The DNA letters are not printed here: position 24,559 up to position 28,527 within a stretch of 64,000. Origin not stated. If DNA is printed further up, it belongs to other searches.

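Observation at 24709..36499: Three tandem T9SS cargo genes built as different heads on one shared stalk cassette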

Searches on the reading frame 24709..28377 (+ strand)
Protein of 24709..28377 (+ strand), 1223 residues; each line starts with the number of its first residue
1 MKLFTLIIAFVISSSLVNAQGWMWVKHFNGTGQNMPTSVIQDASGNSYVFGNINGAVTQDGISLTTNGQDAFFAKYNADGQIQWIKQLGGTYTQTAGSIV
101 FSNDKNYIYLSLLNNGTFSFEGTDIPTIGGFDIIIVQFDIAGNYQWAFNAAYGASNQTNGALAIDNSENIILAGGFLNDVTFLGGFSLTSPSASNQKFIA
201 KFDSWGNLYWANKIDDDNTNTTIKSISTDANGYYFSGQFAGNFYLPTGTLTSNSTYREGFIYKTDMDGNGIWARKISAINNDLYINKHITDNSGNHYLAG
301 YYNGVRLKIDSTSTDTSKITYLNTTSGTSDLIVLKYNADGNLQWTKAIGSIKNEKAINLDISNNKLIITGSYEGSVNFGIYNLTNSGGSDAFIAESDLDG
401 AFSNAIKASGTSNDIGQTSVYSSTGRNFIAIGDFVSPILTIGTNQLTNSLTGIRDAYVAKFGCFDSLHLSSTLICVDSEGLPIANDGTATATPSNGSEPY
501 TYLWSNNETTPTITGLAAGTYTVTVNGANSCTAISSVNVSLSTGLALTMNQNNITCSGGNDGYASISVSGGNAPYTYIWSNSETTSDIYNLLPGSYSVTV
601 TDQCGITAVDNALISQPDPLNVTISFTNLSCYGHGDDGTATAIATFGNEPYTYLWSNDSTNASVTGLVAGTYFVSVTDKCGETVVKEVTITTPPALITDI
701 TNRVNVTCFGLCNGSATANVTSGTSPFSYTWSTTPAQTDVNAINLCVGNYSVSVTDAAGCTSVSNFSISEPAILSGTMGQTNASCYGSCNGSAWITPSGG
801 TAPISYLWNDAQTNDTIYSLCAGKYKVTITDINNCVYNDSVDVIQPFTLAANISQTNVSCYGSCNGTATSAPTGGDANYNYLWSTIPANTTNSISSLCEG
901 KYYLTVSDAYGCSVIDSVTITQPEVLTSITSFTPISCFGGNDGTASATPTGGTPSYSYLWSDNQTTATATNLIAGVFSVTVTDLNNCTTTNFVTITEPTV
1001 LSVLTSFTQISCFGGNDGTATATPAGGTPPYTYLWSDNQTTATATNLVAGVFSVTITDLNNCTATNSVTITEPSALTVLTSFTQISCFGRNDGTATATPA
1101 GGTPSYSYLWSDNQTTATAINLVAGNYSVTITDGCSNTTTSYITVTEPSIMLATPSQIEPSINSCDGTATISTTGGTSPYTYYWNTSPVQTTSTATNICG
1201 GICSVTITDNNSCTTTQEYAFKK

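Call 38: search_solved_structures(query=window:24709-28377:+, max_evalue=0.01)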
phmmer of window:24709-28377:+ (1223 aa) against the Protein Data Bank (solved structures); distinct sequences matched with E-value up to 0.01: 0.
